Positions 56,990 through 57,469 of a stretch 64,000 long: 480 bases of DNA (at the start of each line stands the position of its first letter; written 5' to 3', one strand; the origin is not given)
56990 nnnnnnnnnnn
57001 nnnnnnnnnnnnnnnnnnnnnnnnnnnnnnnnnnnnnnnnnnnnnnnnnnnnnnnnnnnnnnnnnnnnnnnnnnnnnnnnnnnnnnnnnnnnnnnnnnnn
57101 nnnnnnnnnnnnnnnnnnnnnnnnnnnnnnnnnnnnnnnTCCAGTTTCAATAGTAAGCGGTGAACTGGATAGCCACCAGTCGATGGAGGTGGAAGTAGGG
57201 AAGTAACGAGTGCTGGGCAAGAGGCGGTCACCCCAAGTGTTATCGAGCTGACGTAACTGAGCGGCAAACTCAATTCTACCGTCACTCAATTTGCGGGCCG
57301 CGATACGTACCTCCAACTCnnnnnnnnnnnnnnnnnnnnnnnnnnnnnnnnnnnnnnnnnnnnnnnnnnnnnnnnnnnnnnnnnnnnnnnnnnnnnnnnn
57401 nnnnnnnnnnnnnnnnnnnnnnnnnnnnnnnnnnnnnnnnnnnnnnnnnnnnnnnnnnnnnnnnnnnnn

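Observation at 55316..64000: Three surface proteins share an unassigned ~55-aa N-terminal module upstream of RCC1-like blades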

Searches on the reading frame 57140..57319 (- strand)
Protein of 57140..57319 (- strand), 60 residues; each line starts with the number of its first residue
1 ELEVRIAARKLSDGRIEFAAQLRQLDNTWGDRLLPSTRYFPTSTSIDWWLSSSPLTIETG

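Call 10: find_homologous_proteins(query=A1, max_evalue=0.001)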
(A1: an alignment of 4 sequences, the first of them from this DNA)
Query A1 (4 sequences) (60 aa, profile of the alignment): 6 proteins with E <= 0.001 among 90 candidates.
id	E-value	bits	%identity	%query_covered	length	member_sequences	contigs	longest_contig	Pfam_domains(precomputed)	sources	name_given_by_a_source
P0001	2.4e-39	151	61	90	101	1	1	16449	-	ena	-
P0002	4.5e-19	86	58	95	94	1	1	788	-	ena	-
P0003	2.4e-18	83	59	98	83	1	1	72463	-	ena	-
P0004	7.4e-18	82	46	93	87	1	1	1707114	-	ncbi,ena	-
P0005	1.4e-12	65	47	95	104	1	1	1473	-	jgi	jgi:hypothetical protein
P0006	2.0e-11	61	46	95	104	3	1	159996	-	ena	-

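Call 15: search_solved_structures(query=A2, max_evalue=10)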
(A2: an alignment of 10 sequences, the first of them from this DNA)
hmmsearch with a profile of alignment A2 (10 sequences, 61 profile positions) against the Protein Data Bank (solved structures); distinct sequences matched with E-value up to 10: 0.

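Call 16: search_protein_families(library=pfam, alignment_id=A2, max_evalue=10)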
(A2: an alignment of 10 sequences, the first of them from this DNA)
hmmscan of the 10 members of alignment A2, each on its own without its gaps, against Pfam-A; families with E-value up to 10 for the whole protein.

A. member 1, seq(60 aa): 0 families

B. families by the number of members that match (of 10 scanned): 0 families

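Call 19: find_encoding_contigs(protein=P0004, flank=8000, max_places=3)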
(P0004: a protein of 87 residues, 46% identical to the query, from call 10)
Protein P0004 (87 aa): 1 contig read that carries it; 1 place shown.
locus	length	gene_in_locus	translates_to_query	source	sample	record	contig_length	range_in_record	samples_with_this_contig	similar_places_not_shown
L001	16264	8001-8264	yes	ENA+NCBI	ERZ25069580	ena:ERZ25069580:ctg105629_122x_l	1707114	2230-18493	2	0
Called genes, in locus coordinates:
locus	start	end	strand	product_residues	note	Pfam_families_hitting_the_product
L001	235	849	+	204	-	PF13399:LytR_C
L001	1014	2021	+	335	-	PF02595:Gly_kinase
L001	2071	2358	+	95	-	PF02597:ThiS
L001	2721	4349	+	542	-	PF00118:Cpn60_TCP1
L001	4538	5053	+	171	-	PF08768:THAP4_heme-bd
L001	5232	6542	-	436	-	PF01053:Cys_Met_Meta_PP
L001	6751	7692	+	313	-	PF00520:Ion_trans, PF07885:Ion_trans_2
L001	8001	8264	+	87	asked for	-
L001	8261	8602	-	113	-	-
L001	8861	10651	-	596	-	PF08757:CotH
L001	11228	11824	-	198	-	PF00694:Aconitase_C, PF27434:LeuD_C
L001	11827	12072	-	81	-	-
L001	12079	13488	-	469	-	PF00330:Aconitase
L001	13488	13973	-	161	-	PF03449:GreA_GreB_N, PF01272:GreA_GreB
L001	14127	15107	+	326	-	PF00180:Iso_dh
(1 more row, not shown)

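Call 22: search_protein_representatives(alignment_id=A2)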
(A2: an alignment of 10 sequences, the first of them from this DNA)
Query: 10 sequences, 61 profile positions. Proteins with E-value up to 0.001 (for the whole library): 1590; up to 1e-10: 1191; up to 1e-30: 339. The best 150 are listed.
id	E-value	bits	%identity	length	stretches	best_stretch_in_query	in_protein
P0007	2.8e-105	360.1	-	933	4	3-60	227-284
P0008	3.0e-102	350.4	-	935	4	2-57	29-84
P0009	1.4e-98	338.7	-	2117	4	3-59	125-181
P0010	2.4e-92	318.7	-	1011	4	4-58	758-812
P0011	2.6e-89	309.0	-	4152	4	2-60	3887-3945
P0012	2.0e-83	290.1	-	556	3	2-60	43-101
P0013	3.1e-82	286.3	-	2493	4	3-58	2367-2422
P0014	6.8e-78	272.4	-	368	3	3-59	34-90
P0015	2.0e-72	254.9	-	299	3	3-60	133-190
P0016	1.0e-68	243.0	-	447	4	4-58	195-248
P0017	7.4e-66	233.8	-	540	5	3-58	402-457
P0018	1.6e-62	223.2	-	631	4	4-59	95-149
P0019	1.6e-57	207.2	-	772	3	3-60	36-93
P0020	2.5e-57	206.5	-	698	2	2-60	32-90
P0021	2.6e-57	206.5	-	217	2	3-60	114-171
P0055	1.2e-52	191.6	-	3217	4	2-58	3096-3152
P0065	5.7e-52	189.4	-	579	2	3-60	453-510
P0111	1.8e-49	181.4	-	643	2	3-60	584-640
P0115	4.4e-49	180.1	-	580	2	3-59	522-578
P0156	4.1e-46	170.6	-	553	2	3-58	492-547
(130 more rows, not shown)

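Call 28: search_protein_families(library=pfam, alignment_id=A3, max_evalue=0.001)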
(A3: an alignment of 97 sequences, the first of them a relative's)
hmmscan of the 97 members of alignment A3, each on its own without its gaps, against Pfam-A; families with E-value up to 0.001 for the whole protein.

A. member 1, P0007 (933 aa): 4 families
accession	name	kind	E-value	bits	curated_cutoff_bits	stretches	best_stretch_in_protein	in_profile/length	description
PF00560.39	LRR_1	-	2.8e-41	131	20.6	0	590-612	1-23/23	Leucine Rich Repeat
PF13855.12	LRR_8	-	1.4e-36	124.5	27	4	567-625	3-61/61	Leucine rich repeat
PF23598.1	LRR_14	-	5.8e-29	101.4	40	3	535-646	41-148/353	Leucine-rich repeat region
PF12799.13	LRR_4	-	2.6e-27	94.6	27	1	734-767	2-33/44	Leucine Rich repeats (2 copies)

B. families by the number of members that match (of 97 scanned): 60 families (the first 25 are shown)
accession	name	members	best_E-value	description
PF00560.39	LRR_1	17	3.9e-62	Leucine Rich Repeat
PF12799.13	LRR_4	16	3.8e-57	Leucine Rich repeats (2 copies)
PF13855.12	LRR_8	16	6.8e-48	Leucine rich repeat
PF23598.1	LRR_14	16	6.1e-47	Leucine-rich repeat region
PF13365.12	Trypsin_2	8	2.8e-26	Trypsin-like peptidase domain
PF00089.32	Trypsin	8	3.8e-12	Trypsin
PF23211.1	LRR_LRWD1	7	9.4e-09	Leucine-rich repeat and WD repeat-containing protein 1, LRR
PF13516.12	LRR_6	6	1e-07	Leucine Rich repeat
PF00395.25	SLH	4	2e-20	S-layer homology domain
PF24758.1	LRR_At5g56370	4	9.1e-12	FBD-associated F-box protein At5g56370, LRR repeats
PF13637.12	Ank_4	3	6.4e-25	Ankyrin repeats (many copies)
PF00023.36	Ank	3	4.7e-24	Ankyrin repeat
PF12796.13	Ank_2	3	2.7e-21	Ankyrin repeats (3 copies)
PF13606.12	Ank_3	3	3.5e-20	Ankyrin repeat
PF00028.23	Cadherin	3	3.3e-15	Cadherin domain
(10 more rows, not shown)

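Call 29: find_related_loci(query=A2, collection=genome_contigs, flank=6000)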
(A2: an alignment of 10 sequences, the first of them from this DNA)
Query A2 (60 aa) in genome_contigs; peptide patterns used: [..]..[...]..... (x = any residue, [..] = any of these).
215 stretches matched a pattern; 159 encode a relative of the query (tblastn E <= 1e-3); the best 80 are kept; 80 distinct loci.
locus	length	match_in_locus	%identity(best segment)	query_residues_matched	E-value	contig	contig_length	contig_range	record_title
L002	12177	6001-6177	63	1-59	8e-23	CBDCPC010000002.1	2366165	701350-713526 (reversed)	MAG: Acidimicrobiales bacterium isolate 643f2b38-666c-4a97-807c-f766906f6415 genome assembly, contig: contig_2, whole ge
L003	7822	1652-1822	67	3-59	3e-21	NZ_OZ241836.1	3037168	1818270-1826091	MAG: Candidatus Poriferisocius sp. isolate 5d59ea5e-8437-4482-86ca-0ed14f63a534 chromosome 1, complete sequence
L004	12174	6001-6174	64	2-59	1e-20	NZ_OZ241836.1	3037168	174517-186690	MAG: Candidatus Poriferisocius sp. isolate 5d59ea5e-8437-4482-86ca-0ed14f63a534 chromosome 1, complete sequence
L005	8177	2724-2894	60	1-57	4e-20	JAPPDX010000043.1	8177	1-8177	MAG: bacterium isolate IRC4_bin_37 NODE_4221_length_8177_cov_13.2885, whole genome shotgun sequence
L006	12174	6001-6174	57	1-58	6e-20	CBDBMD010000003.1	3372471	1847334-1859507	MAG: Dehalococcoidia bacterium isolate 82647b19-91a1-4440-b29b-303ca9d817fb genome assembly, contig: contig_3, whole gen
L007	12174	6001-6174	59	3-60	1e-19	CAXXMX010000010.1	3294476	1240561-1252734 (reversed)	MAG: Acidimicrobiales bacterium isolate 44abe02d-1df9-4c9d-ba21-8d9b13a2b451 genome assembly, contig: contig_10, whole g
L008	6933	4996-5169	55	1-58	1e-19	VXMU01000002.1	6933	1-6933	MAG: Chloroflexi bacterium isolate SB0661_bin_44 NODE_6016_length_6933_cov_54.465833, whole genome shotgun sequence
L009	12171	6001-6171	58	1-57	1e-19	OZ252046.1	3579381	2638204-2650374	MAG: Dehalococcoidia bacterium isolate ad336184-ad58-47b0-9b5a-c7672a60f3bb genome assembly, chromosome: 1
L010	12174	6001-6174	55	1-58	2e-19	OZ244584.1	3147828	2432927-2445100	MAG: Dehalococcoidia bacterium isolate 6f5e74ac-264d-476d-87d8-581b930f35c8 genome assembly, chromosome: 1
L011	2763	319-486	59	3-58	2e-19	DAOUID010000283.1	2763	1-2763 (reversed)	MAG TPA_asm: Dehalococcoidia bacterium isolate S21_135 k103_96814, whole genome shotgun sequence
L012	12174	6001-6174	56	1-59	2e-19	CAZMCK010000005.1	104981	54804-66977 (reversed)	MAG TPA_asm: uncultured Dehalococcoidaceae bacterium isolate SRP109090_co1_67 genome assembly, contig: NODE_170_length_1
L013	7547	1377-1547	58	2-58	3e-19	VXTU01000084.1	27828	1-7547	MAG: Chloroflexi bacterium isolate SB0666_bin_12 NODE_695_length_27828_cov_10.303928, whole genome shotgun sequence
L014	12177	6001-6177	56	1-59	4e-19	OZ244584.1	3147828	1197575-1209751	MAG: Dehalococcoidia bacterium isolate 6f5e74ac-264d-476d-87d8-581b930f35c8 genome assembly, chromosome: 1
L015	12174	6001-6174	59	1-58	5e-19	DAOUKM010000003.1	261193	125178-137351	MAG TPA_asm: Dehalococcoidia bacterium isolate S5_329 k113_1009199, whole genome shotgun sequence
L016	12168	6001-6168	57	2-57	4e-19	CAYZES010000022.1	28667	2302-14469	MAG TPA_asm: uncultured Dehalococcoidia bacterium isolate SRP109090_co1_262 genome assembly, contig: NODE_2161_length_28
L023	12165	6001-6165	60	3-57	7e-19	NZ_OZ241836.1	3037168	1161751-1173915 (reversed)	MAG: Candidatus Poriferisocius sp. isolate 5d59ea5e-8437-4482-86ca-0ed14f63a534 chromosome 1, complete sequence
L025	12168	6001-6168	57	4-59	2e-18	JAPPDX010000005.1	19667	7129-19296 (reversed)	MAG: bacterium isolate IRC4_bin_37 NODE_1769_length_19667_cov_13.1987, whole genome shotgun sequence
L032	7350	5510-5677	56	3-59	5e-18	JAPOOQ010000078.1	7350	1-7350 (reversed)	MAG: Gemmatimonadetes bacterium isolate APA_bin_39 c_000000063318, whole genome shotgun sequence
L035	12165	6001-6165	55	3-57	7e-18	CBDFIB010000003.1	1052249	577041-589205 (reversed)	MAG: Dehalococcoidia bacterium isolate 7cd25a05-99ee-4af3-888e-ade58bc44bba genome assembly, contig: contig_3, whole gen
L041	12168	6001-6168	56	1-57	2e-17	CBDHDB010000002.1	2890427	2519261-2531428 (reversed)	MAG: Dehalococcoidia bacterium isolate 822cf7f2-f088-4de1-b96c-ebc5a35fe4d4 genome assembly, contig: contig_2, whole gen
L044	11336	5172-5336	56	3-57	2e-18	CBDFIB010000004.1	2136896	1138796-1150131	MAG: Dehalococcoidia bacterium isolate 7cd25a05-99ee-4af3-888e-ade58bc44bba genome assembly, contig: contig_4, whole gen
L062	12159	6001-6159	59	4-57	1e-16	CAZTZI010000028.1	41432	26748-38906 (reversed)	MAG TPA_asm: uncultured Acidimicrobiales bacterium isolate SRP338948_co1_155 genome assembly, contig: k141_518942, whole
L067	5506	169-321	62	4-55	3e-16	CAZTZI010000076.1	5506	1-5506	MAG TPA_asm: uncultured Acidimicrobiales bacterium isolate SRP338948_co1_155 genome assembly, contig: k141_51792, whole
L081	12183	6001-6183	51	2-57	2e-15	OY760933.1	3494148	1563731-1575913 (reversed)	MAG: Acidimicrobiales bacterium isolate b23e3463-bb66-4d81-aeee-4505f53c6dd8 genome assembly, chromosome: 1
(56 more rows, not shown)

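Call 72: search_protein_families(library=pfam, proteins=[P0010, P0013, P0055, P0017, P0065, P0111, P0115, P0156], max_evalue=0.0001)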
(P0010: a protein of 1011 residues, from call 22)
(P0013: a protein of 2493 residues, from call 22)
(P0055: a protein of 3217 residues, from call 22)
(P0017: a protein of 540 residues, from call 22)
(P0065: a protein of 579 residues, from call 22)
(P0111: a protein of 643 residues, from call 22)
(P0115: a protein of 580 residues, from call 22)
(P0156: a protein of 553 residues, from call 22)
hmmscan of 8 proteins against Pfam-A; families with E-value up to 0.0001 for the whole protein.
P0010 (1011 aa): 2 families
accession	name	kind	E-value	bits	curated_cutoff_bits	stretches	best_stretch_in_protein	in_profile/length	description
PF00028.23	Cadherin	-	3.3e-15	56.7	28.8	1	558-641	12-93/93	Cadherin domain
PF03160.20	Calx-beta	-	6e-13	49.3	27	1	396-502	7-117/119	Calx-beta domain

P0013 (2493 aa): 9 families
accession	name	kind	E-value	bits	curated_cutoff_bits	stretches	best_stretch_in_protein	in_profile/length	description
PF06468.19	Spond_N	-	7.6e-37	127.8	24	1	1089-1259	1-172/194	Spondin_N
PF00028.23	Cadherin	-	4.8e-22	78.6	28.8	2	1284-1363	3-92/93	Cadherin domain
PF17963.7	Big_9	-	1.9e-21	77.2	23.6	1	1566-1654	1-89/89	Bacterial Ig domain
PF00041.27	fn3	-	7.8e-18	64.9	25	1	877-966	10-82/84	Fibronectin type III domain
PF17803.7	Cadherin_4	-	1.7e-14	54.5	25.1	1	1558-1619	3-67/71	Bacterial cadherin-like domain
PF17892.7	Cadherin_5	-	3e-14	53.1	26.5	1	1565-1655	1-97/98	Cadherin-like domain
PF12733.13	Cadherin-like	-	8.8e-09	36.1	24.2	1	2050-2122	12-86/89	Cadherin-like beta sandwich domain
PF16656.11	Pur_ac_phosph_N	-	5.9e-07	30.4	30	1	875-966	7-90/93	Purple acid Phosphatase, N-terminal domain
PF22729.1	NCH3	-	8.2e-06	26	27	0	1902-1925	35-58/74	NACHT C-terminal Helical domain 3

P0055 (3217 aa): 7 families
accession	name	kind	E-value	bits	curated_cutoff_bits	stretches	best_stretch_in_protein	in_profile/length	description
PF00041.27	fn3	-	3.4e-47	159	25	4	1812-1901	2-83/84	Fibronectin type III domain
PF13753.12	SWM_repeat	-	1.6e-22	80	27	2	1005-1084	6-85/86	Putative flagellar system-associated repeat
PF25059.1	FN3_DSCAM-DSCAML_C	-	4.7e-13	49.7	39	0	1305-1377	16-86/89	DSCAM/DSCAML C-terminal Fn3-like domain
PF12733.13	Cadherin-like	-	8.3e-10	39.4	24.2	1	2776-2852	12-88/89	Cadherin-like beta sandwich domain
PF22729.1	NCH3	-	6.3e-09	36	27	0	2636-2661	39-64/74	NACHT C-terminal Helical domain 3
PF25788.1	Ig_Rha78A_N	-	2.8e-07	31.2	27.4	0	1823-1896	18-94/105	Rha78A-like, N-terminal immunoglobulin domain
PF08329.16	ChitinaseA_N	-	2.6e-06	27.6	21.2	0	100-156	54-109/133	Chitinase A, N-terminal domain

P0017 (540 aa): 0 families

P0065 (579 aa): 0 families

P0111 (643 aa): 1 family
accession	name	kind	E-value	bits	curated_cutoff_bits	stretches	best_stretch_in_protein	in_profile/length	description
PF00395.25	SLH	-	4.2e-09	36.7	20.8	1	110-155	1-44/44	S-layer homology domain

P0115 (580 aa): 0 families

P0156 (553 aa): 1 family
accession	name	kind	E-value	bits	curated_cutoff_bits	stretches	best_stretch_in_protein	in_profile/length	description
PF00395.25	SLH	-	2e-20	72.9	20.8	2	234-281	2-44/44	S-layer homology domain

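Call 90: search_protein_families(library=pfam, alignment_id=A9, max_evalue=0.0001)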
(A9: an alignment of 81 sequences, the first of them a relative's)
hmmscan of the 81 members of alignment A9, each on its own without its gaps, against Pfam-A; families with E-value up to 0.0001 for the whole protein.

A. member 1, L002:5554-6519:+ (322 aa): 0 families

B. families by the number of members that match (of 81 scanned): 34 families (the first 25 are shown)
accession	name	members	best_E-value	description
PF13540.12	RCC1_2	16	5.6e-125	Regulator of chromosome condensation (RCC1) repeat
PF00560.39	LRR_1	15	7.8e-108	Leucine Rich Repeat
PF25390.1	WD40_RLD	15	3.6e-77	RCC1-like domain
PF13855.12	LRR_8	15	8.5e-77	Leucine rich repeat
PF23598.1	LRR_14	15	6.8e-65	Leucine-rich repeat region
PF12799.13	LRR_4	14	2.1e-85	Leucine Rich repeats (2 copies)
PF13365.12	Trypsin_2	11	1.2e-27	Trypsin-like peptidase domain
PF00089.32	Trypsin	10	1.1e-11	Trypsin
PF23211.1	LRR_LRWD1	10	7.2e-11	Leucine-rich repeat and WD repeat-containing protein 1, LRR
PF24758.1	LRR_At5g56370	8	5.4e-11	FBD-associated F-box protein At5g56370, LRR repeats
PF03098.20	An_peroxidase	4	3.1e-154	Animal haem peroxidase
PF13516.12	LRR_6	4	1.3e-08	Leucine Rich repeat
PF00415.24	RCC1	3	1.5e-33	Regulator of chromosome condensation (RCC1) repeat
PF25019.1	LRR_R13L1-DRL21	3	4.5e-10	R13L1/DRL21 LRRs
PF24141.1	LRR_ComC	3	2.1e-07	EGF-like domain-containing protein ComC LRR domain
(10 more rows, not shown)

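Call 92: search_protein_families(library=pfam, proteins=[L007:7153-8430:+, L035:5707-7143:+, L044:4878-6296:+, L007:9033-10385:+, L067:1-1353:+, L062:5827-7107:+, L023:5854-7110:+, L025:10913-12166:+, L041:5911-7140:+, L081:5803-7308:+], max_evalue=0.0001)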
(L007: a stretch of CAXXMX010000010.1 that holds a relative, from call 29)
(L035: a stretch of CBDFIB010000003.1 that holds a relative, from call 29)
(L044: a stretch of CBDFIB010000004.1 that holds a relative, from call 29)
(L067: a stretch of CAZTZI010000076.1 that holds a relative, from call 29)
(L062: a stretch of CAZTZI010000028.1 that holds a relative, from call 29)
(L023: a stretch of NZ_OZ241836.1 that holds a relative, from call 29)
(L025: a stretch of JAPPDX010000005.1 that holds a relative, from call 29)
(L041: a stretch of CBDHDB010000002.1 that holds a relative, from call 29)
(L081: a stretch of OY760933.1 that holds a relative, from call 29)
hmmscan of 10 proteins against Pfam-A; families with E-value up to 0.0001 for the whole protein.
L007:7153-8430:+ (426 aa): 1 family
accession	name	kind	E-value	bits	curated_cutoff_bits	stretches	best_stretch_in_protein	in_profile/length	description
PF01520.23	Amidase_3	-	3.5e-35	122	27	1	199-392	1-173/174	N-acetylmuramoyl-L-alanine amidase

L035:5707-7143:+ (479 aa): 1 family
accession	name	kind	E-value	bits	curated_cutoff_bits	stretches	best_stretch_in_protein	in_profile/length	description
PF04069.17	OpuAC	-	9.3e-43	147.1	21.2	1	172-443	4-256/257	Substrate binding domain of ABC-type glycine betaine transport system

L044:4878-6296:+ (473 aa): 8 families
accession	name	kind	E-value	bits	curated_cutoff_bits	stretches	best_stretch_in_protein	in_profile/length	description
PF00560.39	LRR_1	-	1.1e-41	132.3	20.6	0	294-316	1-23/23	Leucine Rich Repeat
PF12799.13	LRR_4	-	1.6e-30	104.9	27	3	294-330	2-36/44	Leucine Rich repeats (2 copies)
PF23598.1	LRR_14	-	6.7e-24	84.7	40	2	201-350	28-176/353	Leucine-rich repeat region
PF13855.12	LRR_8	-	4.9e-23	81.1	27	2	341-401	1-61/61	Leucine rich repeat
PF23211.1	LRR_LRWD1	-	1.3e-06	28.7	28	0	193-280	12-97/190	Leucine-rich repeat and WD repeat-containing protein 1, LRR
PF24758.1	LRR_At5g56370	-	2e-05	24.8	27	0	217-281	7-73/227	FBD-associated F-box protein At5g56370, LRR repeats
PF25019.1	LRR_R13L1-DRL21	-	4.4e-05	23.8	27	0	268-324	68-124/127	R13L1/DRL21 LRRs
PF24141.1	LRR_ComC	-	5.9e-05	23.3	27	0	332-382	226-273/288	EGF-like domain-containing protein ComC LRR domain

L007:9033-10385:+ (451 aa): 2 families
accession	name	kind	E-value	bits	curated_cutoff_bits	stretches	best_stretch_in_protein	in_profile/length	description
PF13540.12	RCC1_2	-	5.7e-55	182.3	22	6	390-418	2-30/30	Regulator of chromosome condensation (RCC1) repeat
PF25390.1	WD40_RLD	-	1.1e-24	87.9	150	2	178-341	75-274/363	RCC1-like domain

L067:1-1353:+ (451 aa): 3 families
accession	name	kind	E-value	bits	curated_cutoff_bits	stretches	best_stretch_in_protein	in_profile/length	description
PF13540.12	RCC1_2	-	2.5e-22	78.4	22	0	419-447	2-30/30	Regulator of chromosome condensation (RCC1) repeat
PF25390.1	WD40_RLD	-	4.6e-19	69.4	150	2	289-448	101-278/363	RCC1-like domain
PF13360.13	PQQ_2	-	2.4e-05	24.6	27.6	0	159-242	16-94/233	Outer membrane protein assembly factor BamB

L062:5827-7107:+ (427 aa): 1 family
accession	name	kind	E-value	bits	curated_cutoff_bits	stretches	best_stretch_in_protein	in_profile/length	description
PF13540.12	RCC1_2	-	7.2e-09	35.6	22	0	289-311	2-24/30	Regulator of chromosome condensation (RCC1) repeat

L023:5854-7110:+ (419 aa): 2 families
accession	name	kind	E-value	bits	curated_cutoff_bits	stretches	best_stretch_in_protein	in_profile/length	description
PF13540.12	RCC1_2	-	6e-52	172.7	22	5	353-381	2-30/30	Regulator of chromosome condensation (RCC1) repeat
PF25390.1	WD40_RLD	-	1.3e-22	81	150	2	240-383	32-228/363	RCC1-like domain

L025:10913-12166:+ (418 aa): 3 families
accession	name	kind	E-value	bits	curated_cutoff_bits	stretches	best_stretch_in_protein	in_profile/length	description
PF25390.1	WD40_RLD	-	8.9e-35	121.1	150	2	163-367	99-326/363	RCC1-like domain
PF13540.12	RCC1_2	-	6.8e-32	108.9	22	3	250-278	2-30/30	Regulator of chromosome condensation (RCC1) repeat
PF00415.24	RCC1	-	3.1e-19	69.7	21.7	2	265-312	1-50/50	Regulator of chromosome condensation (RCC1) repeat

L041:5911-7140:+ (410 aa): 4 families
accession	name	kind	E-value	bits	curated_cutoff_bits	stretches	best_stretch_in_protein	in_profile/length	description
PF00560.39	LRR_1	-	7.6e-26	85.1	20.6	0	231-253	1-23/23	Leucine Rich Repeat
PF23598.1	LRR_14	-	2.1e-15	56.8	40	1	272-384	41-149/353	Leucine-rich repeat region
PF12799.13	LRR_4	-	5.5e-15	55.5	27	0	352-386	3-36/44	Leucine Rich repeats (2 copies)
PF13855.12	LRR_8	-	7.3e-13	48.5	27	1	347-386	22-61/61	Leucine rich repeat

L081:5803-7308:+ (502 aa): 0 families
